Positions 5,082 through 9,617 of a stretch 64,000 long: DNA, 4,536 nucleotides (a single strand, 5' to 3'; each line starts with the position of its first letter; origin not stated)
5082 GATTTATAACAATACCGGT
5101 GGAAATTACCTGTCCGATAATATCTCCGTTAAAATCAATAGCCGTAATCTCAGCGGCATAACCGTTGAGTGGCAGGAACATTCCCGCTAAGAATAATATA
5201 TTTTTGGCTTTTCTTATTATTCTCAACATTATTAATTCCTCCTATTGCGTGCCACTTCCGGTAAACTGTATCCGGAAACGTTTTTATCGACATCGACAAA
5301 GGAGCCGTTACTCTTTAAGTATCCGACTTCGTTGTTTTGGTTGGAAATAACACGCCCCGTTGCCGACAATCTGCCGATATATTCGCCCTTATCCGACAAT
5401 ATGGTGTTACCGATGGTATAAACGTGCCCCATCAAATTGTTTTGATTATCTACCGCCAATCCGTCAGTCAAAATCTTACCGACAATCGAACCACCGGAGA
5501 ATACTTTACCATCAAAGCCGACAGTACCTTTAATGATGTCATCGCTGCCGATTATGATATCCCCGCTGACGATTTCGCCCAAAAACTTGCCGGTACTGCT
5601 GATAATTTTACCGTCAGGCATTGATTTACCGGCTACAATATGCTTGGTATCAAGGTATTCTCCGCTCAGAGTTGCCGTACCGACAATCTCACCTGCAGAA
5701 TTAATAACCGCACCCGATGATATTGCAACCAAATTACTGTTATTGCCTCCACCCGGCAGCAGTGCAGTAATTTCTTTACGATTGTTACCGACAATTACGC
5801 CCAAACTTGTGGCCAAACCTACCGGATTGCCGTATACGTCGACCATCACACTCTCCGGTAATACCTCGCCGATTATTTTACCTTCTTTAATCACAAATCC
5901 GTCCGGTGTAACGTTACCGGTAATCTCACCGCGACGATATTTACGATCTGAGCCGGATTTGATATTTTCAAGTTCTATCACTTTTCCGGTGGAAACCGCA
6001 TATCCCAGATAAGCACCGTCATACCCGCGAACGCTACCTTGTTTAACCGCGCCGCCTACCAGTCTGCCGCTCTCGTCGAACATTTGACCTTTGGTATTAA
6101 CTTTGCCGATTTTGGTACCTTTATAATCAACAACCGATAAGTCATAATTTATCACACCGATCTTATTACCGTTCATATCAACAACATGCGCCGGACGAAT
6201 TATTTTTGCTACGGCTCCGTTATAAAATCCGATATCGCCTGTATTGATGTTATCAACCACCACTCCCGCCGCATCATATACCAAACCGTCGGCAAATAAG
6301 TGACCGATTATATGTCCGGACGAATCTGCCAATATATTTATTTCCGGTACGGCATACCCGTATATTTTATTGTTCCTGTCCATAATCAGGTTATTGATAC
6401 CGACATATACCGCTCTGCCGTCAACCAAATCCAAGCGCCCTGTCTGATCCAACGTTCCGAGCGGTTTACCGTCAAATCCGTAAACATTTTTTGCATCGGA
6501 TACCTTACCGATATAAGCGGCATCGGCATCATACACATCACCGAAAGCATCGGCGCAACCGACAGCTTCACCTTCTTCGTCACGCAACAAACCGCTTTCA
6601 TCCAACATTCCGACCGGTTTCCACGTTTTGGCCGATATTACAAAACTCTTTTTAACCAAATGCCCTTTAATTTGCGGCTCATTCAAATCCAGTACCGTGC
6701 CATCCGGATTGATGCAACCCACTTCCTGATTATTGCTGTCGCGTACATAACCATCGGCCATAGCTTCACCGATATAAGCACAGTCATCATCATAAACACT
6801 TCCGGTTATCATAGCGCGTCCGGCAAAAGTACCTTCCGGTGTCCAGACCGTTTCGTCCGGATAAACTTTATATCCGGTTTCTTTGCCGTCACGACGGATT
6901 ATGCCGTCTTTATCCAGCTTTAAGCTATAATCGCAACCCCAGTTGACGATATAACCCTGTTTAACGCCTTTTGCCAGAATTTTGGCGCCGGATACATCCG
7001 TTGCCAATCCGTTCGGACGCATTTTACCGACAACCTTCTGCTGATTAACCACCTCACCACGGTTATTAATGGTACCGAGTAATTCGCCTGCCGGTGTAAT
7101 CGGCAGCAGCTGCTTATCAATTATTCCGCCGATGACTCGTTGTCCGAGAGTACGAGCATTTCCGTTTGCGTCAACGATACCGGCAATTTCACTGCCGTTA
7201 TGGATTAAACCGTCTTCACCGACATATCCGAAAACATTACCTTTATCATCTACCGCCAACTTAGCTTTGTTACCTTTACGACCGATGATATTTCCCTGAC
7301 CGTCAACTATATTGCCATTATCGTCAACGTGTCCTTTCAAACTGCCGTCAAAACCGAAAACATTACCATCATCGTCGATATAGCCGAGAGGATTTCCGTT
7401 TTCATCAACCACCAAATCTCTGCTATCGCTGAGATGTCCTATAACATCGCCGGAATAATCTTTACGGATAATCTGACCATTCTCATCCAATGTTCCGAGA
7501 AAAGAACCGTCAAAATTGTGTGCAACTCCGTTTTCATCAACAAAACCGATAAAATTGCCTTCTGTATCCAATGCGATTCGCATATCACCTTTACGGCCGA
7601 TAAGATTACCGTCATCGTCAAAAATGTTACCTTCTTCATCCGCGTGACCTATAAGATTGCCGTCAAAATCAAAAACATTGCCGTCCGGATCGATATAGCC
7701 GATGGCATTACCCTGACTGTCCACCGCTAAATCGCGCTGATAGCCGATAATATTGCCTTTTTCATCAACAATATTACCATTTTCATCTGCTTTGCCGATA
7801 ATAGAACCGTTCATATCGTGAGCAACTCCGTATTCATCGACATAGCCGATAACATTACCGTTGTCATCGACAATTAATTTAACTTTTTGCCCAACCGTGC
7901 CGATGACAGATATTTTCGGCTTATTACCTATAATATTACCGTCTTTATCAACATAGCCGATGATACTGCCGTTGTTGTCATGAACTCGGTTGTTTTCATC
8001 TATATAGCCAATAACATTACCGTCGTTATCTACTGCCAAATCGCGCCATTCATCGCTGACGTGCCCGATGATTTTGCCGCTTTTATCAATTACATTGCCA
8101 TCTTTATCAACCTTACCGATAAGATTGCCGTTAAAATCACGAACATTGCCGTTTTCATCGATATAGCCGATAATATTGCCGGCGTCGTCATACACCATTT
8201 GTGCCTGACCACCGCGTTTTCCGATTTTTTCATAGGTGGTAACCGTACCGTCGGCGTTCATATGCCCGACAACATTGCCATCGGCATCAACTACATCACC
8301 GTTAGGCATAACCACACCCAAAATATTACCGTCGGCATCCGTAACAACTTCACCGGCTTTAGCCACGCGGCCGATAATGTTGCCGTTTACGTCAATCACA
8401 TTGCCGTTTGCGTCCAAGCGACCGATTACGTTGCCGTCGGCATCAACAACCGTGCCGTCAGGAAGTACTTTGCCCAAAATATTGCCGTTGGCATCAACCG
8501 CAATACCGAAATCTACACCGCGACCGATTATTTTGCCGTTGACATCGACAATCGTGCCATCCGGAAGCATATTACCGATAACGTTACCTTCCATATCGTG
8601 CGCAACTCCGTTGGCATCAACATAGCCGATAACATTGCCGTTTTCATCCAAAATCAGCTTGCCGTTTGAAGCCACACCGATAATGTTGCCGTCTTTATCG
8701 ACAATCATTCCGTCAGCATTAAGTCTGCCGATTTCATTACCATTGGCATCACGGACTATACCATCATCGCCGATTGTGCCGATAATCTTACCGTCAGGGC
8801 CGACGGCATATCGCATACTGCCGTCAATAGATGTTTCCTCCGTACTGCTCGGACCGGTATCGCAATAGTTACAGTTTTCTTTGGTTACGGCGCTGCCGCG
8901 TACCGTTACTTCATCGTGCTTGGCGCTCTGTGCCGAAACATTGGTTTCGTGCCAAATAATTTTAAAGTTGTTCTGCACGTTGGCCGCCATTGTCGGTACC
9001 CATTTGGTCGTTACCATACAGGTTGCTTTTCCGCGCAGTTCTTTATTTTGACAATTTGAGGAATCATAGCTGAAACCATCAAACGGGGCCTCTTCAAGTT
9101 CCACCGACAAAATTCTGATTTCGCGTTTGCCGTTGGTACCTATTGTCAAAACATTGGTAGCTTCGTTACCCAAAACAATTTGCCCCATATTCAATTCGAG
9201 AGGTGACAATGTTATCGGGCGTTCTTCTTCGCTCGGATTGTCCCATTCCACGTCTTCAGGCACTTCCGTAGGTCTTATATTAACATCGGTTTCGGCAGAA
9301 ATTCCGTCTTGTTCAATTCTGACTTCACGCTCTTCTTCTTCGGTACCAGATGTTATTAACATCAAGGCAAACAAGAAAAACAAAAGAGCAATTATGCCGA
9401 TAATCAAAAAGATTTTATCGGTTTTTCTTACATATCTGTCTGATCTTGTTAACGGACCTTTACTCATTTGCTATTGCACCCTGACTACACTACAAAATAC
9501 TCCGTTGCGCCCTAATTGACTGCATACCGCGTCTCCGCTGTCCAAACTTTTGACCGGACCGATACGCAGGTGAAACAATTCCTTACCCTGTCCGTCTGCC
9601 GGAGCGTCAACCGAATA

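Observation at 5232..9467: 1411-aa bitopic protein built from >50 '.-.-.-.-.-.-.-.' decapeptides, wedged between virB9 and virB10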

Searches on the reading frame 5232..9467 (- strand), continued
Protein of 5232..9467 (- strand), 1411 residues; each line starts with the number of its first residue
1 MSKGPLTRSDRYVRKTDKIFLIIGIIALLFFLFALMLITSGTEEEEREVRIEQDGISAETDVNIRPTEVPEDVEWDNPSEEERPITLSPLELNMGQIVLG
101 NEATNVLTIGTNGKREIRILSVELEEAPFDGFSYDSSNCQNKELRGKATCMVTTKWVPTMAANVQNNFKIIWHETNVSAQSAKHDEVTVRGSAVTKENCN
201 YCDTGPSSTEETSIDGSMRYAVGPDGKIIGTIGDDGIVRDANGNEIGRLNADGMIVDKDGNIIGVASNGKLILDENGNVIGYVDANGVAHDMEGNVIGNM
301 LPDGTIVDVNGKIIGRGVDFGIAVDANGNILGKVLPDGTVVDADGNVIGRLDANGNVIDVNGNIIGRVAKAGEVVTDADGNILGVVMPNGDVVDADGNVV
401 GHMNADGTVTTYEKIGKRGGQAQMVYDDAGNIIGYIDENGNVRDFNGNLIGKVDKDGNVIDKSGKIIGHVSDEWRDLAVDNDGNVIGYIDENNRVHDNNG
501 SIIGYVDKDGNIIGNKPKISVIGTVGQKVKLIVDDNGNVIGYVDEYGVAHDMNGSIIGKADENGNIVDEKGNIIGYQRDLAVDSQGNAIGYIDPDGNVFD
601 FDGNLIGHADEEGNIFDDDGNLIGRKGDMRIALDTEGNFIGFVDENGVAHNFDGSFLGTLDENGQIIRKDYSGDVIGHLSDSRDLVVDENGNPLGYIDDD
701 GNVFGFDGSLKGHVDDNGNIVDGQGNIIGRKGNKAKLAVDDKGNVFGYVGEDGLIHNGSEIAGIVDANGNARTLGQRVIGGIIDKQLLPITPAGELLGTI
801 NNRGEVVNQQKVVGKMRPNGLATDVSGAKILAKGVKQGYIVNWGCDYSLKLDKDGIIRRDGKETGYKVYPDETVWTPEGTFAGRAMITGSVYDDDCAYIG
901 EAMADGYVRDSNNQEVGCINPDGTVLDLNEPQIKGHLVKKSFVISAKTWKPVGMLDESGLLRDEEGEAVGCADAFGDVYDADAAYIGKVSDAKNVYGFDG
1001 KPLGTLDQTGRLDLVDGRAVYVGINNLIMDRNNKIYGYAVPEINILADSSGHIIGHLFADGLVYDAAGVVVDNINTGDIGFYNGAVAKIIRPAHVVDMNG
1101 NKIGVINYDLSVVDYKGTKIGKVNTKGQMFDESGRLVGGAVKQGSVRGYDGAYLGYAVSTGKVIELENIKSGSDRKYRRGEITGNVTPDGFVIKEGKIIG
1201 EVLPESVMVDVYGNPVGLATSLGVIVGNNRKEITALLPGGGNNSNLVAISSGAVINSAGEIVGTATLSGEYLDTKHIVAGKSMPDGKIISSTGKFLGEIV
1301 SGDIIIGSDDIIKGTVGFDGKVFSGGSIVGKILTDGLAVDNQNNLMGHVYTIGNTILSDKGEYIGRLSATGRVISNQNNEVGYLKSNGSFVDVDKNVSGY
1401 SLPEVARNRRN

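Call 14: find_encoding_contigs(protein=P0037, flank=10000, max_places=2)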
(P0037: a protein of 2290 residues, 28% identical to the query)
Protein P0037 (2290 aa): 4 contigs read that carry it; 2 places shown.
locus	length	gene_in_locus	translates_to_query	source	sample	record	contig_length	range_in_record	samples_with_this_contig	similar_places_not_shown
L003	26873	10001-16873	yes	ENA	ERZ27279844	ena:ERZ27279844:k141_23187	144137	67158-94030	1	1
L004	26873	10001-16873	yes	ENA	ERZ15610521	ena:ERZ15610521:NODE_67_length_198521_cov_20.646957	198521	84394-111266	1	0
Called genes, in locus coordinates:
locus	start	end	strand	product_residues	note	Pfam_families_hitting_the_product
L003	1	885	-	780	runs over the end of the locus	PF02534:T4SS-DNA_transf, PF10412:TrwB_AAD_bind, PF12696:TraG-D_C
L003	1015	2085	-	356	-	-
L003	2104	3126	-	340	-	-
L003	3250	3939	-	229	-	PF00561:Abhydrolase_1, PF12697:Abhydrolase_6, PF12146:Hydrolase_4 (weak)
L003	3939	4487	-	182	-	PF00857:Isochorismatase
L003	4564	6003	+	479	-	PF00270:DEAD, PF04851:ResIII, PF00271:Helicase_C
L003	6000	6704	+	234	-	PF02230:Abhydrolase_2, PF00326:Peptidase_S9 (faint), PF00756:Esterase (weak)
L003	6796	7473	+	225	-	PF04335:VirB8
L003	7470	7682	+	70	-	-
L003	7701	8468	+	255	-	PF04335:VirB8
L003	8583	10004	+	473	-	PF03524:CagX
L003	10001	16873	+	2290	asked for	PF12396:DUF3659 (faint), PF21784:Bflower (faint), PF05593:RHS_repeat (faint), PF21785:Bflower_2, PF03743:TrbI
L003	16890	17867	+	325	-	PF00437:T2SSE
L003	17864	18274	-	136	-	PF07309:FlaF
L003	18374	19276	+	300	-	PF00497:SBP_bac_3 (faint)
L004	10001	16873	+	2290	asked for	PF12396:DUF3659 (faint), PF21784:Bflower (faint), PF05593:RHS_repeat (faint), PF21785:Bflower_2, PF03743:TrbI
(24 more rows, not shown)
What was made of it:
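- Fused loci read VirB8-x-VirB8-VirB9-[2290-aa VirB10]-VirB11 (call 14).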

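Call 20: find_encoding_contigs(protein=P0031, flank=10000, max_places=1)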
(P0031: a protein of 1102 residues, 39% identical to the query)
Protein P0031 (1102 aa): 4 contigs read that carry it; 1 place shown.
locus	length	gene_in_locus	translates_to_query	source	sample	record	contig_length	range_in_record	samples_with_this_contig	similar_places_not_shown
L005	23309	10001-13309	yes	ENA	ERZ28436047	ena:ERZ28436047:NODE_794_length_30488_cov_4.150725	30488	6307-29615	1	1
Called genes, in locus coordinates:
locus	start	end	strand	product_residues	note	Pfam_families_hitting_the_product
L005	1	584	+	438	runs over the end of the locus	-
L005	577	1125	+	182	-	-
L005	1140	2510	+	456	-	-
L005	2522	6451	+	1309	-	-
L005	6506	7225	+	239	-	PF04335:VirB8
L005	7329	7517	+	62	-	-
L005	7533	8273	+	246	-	PF04335:VirB8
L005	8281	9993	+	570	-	PF03524:CagX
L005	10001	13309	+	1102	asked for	PF05593:RHS_repeat (faint), PF12396:DUF3659 (faint), PF21785:Bflower_2, PF21784:Bflower (weak), PF21785:Bflower_2 (weak)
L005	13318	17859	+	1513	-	PF12396:DUF3659 (faint), PF21784:Bflower (faint), PF21785:Bflower_2, PF03743:TrbI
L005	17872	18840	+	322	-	PF00437:T2SSE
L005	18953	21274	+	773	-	-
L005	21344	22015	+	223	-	-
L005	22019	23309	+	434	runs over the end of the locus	-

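Call 21: find_encoding_contigs(protein=P0019, flank=10000, max_places=1)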
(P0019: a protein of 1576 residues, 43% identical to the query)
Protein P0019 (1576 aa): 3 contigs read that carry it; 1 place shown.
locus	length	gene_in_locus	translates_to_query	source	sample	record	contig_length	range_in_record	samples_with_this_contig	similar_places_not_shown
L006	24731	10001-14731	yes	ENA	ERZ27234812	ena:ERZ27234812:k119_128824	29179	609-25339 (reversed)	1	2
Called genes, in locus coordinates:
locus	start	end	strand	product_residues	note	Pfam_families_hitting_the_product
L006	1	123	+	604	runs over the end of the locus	-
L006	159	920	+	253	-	-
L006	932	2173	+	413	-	-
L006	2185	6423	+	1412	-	-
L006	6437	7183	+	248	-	PF04335:VirB8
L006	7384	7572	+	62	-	-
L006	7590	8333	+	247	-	PF04335:VirB8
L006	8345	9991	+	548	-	PF03524:CagX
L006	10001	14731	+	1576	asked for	PF21784:Bflower (faint), PF21785:Bflower_2, PF05593:RHS_repeat (faint), PF12396:DUF3659 (weak), PF21785:Bflower_2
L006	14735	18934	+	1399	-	PF12396:DUF3659 (faint), PF21784:Bflower (faint), PF21785:Bflower_2, PF03743:TrbI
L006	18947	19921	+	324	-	PF00437:T2SSE, PF01580:FtsK_SpoIIIE (faint)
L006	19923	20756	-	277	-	PF13306:LRR_5, PF05725:FNIP (faint)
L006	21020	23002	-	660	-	PF00270:DEAD (weak), PF04851:ResIII, PF17757:UvrB_inter, PF27431:UvrB_3rd, PF00271:Helicase_C, PF12344:UvrB, PF02151:UVR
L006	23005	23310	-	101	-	-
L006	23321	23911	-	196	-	-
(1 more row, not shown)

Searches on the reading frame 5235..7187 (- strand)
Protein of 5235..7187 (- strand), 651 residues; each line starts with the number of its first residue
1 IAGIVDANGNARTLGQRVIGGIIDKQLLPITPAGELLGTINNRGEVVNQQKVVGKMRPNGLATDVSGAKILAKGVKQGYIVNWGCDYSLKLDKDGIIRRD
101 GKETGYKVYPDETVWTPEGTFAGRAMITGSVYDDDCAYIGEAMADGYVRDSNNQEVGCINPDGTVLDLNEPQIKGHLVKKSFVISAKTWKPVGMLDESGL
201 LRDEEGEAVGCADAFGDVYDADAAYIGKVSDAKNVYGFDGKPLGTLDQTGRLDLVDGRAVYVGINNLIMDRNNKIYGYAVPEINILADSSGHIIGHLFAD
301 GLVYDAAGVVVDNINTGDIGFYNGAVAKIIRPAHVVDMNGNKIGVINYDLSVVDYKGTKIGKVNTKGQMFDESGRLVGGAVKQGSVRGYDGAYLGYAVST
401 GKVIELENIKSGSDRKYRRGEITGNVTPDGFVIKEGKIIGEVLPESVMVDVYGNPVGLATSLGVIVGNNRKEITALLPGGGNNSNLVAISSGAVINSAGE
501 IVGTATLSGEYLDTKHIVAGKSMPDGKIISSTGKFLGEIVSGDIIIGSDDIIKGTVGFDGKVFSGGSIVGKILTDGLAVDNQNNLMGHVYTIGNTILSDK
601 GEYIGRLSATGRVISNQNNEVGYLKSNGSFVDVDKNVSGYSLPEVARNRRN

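Call 57: predict_structure(alignment_id=A3)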
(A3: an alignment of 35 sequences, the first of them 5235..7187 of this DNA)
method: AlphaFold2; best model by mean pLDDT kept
length: 651 residues; sequences in the alignment: 35
mean_pLDDT: 88.0   pTM: 0.84
mean pLDDT of the five models: 88.0, 87.1, 86.4, 86.2, 86.1
residues with pLDDT >= 90: 390; 70-90: 223; 50-70: 17; < 50: 21
segments of 3 or more residues with pLDDT < 50: 1-5, 11-19, 646-651
pLDDT, mean of each block of 10 residues (from residue 1): 46 45 87 95 91 91 89 95 93 94 94 94 93 94 93 94 91 90 89 91 91 94 92 85 86 88 89 87 91 91 93 86 91 91 93 89 92 85 90 91 83 71 93 88 90 88 86 87 89 94 91 91 92 93 92 93 91 93 93 87 85 85 90 89 52 31
secondary structure, 60 per line:
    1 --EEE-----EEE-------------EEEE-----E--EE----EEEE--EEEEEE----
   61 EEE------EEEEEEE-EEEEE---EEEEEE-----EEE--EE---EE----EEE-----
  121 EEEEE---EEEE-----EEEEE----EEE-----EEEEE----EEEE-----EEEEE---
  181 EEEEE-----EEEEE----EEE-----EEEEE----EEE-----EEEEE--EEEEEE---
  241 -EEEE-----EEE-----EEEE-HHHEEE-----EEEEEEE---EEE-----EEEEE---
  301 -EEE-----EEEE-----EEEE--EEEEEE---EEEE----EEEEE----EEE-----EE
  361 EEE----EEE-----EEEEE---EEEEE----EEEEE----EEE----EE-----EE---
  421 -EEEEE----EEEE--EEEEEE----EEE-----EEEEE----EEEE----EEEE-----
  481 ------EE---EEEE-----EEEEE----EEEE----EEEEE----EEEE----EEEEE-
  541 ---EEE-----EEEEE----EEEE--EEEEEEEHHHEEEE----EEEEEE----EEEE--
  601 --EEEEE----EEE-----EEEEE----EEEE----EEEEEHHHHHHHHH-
elements in order: E3-5 E11-13 E27-30 E45-48 E51-56 E61-63 E70-76 E78-82 E86-91 E97-99 E113-115 E121-125 E129-132 E138-142 E147-149 E155-159 E164-167 E173-177 E181-185 E191-195 E200-202 E208-212 E217-219 E225-229 E232-237 E242-245 E251-253 E259-262 E267-269 E275-281 E285-287 E293-297 E302-304 E310-313 E319-322 E325-330 E334-337 E342-346 E351-353 E359-363 E368-370 E376-380 E384-388 E393-397 E402-404 E422-426 E431-434 E437-442 E447-449 E455-459 E464-467 E472-475 E492-495 E501-505 E510-513 E518-522 E527-530 E535-539 E544-546 E552-556 E561-564 E567-573 E577-580 E585-590 E595-598 E603-607 E612-614 E620-624 E629-632 E637-641 H642-650
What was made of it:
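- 5235..7187 (-): C block, aa 761-1411: conserved, degenerate beta-hairpin body with about 70 strands and 4 invariant Cys. Predicted to be one rigid unit. AF2 pLDDT 88, pTM 0.84 (call 57).
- Closest known: Beta-flower fold proteins. Different: Here about 13 modules are fused in tandem into a T4SS subunit, and the C block is predicted as one rigid body (call 57).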

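Call 60: fold_search(model_id=the predicted structure, library=pdb)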
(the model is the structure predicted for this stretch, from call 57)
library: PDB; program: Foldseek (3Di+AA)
matches with E <= 10: 548; with E <= 0.001: 36
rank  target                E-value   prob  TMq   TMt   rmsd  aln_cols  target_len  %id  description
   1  8uxt                  7.2e-14  0.57  0.07  0.05  30.9       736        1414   13  Acinetobacter baumannii Tse15 Rhs effector, toxin cleavage mutant (D1369N, D1391N) (released 2024-10-09)
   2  8uy4_A                8.9e-12  0.72  0.10  0.06  30.5       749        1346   14  Acinetobacter baumannii Tse15 Rhs effector (released 2024-10-09)
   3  8qja_D                1.4e-11  0.47  0.08  0.06  30.8       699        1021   12  T6SS-linked Rhs repeat protein - Advenella mimigardefordensis VgrG-Rhs core (released 2024-09-25)
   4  8qja_C                1.5e-11  0.44  0.08  0.06  30.5       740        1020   12  T6SS-linked Rhs repeat protein - Advenella mimigardefordensis VgrG-Rhs core (released 2024-09-25)
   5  8jhz_A                7.7e-11  0.25  0.07  0.03  54.6       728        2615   12  Cryo-EM structure of the TcsH-TMPRSS2 complex (released 2024-03-20)
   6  9g41_A                1.4e-09  0.38  0.11  0.07  29.8       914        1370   11  Mouse Teneurin2 dimer variant A0B1 (released 2026-01-21)
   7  6cmx_A                3.1e-07  0.13  0.08  0.05  28.8       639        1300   11  Human Teneurin 2 extra-cellular region (released 2018-07-25)
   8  7zau_E                7.2e-07  0.18  0.11  0.13  21.9       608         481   10  Fascin-1 in complex with Nb 3E11 (released 2023-09-27)
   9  6h6g                  8.5e-07  0.10  0.09  0.05  29.4       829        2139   10  Crystal Structure of TcdB2-TccC3 without hypervariable C-terminal region (released 2018-10-03)
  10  7zau_C                9.2e-07  0.23  0.12  0.14  22.1       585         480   10  Fascin-1 in complex with Nb 3E11 (released 2023-09-27)
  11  7bif_A                1.2e-06  0.28  0.09  0.15  17.4       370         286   11  Crystal structure of v22WRAP-T, a 7-bladed designer protein (released 2021-09-22)
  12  9n6v_LT               1.4e-06  0.09  0.08  0.07  27.1       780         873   11  SSU processome maturation and disassembly, State A (released 2025-11-05)
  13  7ax0                  1.8e-06  0.18  0.09  0.14  21.1       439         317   12  Crystal structure of the computationally designed Scone-E protein co-crystallized with STA form a (released 2021-06-30)
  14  1dfc_A                2.3e-06  0.12  0.09  0.11  22.2       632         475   10  CRYSTAL STRUCTURE OF HUMAN FASCIN, AN ACTIN-CROSSLINKING PROTEIN (released 2000-11-22)
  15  4igl_D                3.5e-06  0.07  0.08  0.08  28.5       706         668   10  Structure of the RHS-repeat containing BC component of the secreted ABC toxin complex from Yersinia entomophaga (released 2013-08-07)
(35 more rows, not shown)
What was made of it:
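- On Rhs/YD-repeat proteins: Foldseek TM-scores are 0.07-0.10 with rmsd about 30 A (call 60).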
